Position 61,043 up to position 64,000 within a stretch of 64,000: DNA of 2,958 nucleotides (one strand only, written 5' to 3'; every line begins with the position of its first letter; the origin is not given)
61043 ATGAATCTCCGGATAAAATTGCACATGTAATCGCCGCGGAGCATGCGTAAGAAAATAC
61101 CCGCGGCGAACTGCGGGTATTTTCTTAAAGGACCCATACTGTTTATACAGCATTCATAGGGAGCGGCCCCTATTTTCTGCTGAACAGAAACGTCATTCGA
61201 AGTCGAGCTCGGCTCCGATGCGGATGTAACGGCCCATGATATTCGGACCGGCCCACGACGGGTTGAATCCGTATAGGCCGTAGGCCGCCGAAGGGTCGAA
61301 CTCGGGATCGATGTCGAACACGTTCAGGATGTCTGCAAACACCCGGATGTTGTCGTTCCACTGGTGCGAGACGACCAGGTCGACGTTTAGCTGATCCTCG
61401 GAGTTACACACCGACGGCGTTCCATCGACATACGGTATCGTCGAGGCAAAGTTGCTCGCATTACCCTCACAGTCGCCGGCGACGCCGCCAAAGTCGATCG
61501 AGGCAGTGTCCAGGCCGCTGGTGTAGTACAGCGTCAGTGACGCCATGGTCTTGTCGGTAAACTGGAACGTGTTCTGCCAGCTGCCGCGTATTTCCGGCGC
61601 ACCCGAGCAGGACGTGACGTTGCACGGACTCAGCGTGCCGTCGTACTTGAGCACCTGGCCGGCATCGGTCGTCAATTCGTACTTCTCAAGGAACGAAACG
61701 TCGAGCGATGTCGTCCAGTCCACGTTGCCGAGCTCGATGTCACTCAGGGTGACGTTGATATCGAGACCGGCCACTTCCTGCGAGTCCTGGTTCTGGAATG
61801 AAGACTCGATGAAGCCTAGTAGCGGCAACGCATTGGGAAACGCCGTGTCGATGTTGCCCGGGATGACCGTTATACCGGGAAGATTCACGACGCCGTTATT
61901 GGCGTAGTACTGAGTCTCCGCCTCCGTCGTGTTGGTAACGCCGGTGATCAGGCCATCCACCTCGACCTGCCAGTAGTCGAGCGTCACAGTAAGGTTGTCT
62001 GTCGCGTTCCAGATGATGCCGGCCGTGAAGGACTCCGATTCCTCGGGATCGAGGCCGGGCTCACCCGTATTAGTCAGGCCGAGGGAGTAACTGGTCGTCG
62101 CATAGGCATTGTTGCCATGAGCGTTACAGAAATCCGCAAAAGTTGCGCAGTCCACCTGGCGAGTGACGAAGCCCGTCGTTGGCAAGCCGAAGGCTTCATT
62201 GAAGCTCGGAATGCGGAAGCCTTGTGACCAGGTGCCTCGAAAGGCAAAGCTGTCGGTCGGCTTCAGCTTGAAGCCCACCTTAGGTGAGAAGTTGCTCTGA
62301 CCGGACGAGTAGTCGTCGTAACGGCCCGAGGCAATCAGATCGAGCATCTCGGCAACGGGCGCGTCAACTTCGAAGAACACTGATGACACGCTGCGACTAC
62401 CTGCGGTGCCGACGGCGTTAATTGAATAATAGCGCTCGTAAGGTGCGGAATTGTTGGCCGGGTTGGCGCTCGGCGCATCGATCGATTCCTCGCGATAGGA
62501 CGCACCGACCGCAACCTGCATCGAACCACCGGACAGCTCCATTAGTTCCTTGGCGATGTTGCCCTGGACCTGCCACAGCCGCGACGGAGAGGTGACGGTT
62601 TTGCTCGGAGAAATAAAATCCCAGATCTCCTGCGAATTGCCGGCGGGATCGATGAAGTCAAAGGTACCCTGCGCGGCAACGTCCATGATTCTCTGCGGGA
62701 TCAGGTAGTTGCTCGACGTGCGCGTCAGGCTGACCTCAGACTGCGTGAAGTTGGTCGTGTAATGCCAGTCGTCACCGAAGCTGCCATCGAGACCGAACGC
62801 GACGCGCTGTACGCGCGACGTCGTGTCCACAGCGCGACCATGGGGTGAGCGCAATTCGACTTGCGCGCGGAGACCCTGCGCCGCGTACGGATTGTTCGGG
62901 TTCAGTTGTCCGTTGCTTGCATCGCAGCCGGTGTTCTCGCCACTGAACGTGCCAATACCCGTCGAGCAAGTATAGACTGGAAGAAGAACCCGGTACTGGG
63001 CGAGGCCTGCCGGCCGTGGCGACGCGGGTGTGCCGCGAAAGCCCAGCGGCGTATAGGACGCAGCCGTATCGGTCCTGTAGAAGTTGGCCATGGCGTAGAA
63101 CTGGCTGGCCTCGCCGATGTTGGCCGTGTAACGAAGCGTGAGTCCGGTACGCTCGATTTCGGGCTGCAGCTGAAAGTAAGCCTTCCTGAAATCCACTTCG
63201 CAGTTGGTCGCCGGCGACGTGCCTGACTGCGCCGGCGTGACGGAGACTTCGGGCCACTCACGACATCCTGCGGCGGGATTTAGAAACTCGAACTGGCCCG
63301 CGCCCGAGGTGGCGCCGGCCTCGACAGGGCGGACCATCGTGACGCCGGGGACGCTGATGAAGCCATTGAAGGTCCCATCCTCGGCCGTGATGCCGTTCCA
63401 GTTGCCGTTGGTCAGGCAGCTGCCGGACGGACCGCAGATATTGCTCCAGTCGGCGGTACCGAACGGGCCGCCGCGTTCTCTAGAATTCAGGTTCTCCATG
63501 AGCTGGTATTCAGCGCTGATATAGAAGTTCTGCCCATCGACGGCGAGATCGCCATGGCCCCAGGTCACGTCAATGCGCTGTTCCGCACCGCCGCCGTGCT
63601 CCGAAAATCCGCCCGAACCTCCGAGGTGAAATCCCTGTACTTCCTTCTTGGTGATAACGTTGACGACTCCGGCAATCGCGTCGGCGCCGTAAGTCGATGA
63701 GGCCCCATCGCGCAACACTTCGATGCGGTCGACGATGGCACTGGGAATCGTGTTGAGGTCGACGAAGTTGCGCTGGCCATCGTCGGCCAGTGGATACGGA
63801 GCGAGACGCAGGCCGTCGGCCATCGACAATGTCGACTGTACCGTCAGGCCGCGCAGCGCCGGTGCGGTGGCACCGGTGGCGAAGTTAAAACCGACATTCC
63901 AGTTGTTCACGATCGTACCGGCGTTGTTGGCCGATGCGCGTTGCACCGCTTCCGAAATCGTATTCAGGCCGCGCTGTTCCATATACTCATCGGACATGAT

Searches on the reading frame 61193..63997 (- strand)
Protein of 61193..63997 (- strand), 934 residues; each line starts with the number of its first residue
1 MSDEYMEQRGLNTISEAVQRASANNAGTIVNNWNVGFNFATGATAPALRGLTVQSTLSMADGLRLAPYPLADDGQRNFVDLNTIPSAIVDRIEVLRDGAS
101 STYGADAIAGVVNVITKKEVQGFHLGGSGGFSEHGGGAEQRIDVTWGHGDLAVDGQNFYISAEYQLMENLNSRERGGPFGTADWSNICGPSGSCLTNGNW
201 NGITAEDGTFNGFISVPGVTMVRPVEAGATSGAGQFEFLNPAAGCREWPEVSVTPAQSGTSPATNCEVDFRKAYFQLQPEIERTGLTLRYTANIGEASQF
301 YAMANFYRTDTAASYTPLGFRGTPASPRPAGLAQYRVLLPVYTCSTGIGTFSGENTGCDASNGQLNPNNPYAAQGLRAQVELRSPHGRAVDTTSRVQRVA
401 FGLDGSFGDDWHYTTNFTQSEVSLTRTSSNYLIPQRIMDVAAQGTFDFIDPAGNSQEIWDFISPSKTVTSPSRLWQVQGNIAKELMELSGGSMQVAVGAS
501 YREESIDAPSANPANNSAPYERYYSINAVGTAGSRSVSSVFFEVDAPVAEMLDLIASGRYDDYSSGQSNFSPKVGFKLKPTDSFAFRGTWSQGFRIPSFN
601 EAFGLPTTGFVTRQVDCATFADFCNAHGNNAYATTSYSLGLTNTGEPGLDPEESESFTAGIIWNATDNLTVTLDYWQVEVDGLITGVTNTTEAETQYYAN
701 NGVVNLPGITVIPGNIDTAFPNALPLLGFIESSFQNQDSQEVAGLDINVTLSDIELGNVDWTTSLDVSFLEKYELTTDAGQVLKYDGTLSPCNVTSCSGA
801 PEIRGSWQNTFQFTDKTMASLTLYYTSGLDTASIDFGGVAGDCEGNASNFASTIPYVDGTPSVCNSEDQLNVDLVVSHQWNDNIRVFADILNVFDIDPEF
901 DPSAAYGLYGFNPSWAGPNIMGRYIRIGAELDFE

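Call 66: search_protein_families(library=pfam, proteins=[window:61193-63997:-], max_evalue=0.00001)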
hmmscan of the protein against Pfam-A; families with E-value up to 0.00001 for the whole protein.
window:61193-63997:- (934 aa): 2 families
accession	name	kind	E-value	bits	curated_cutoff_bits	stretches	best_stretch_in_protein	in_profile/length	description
PF00593.30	TonB_dep_Rec_b-barrel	-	1.3e-33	118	27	1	370-893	29-436/436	TonB dependent receptor-like, beta-barrel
PF07715.20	Plug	-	8.5e-15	55.6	23.9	1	2-111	13-107/107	TonB-dependent Receptor Plug Domain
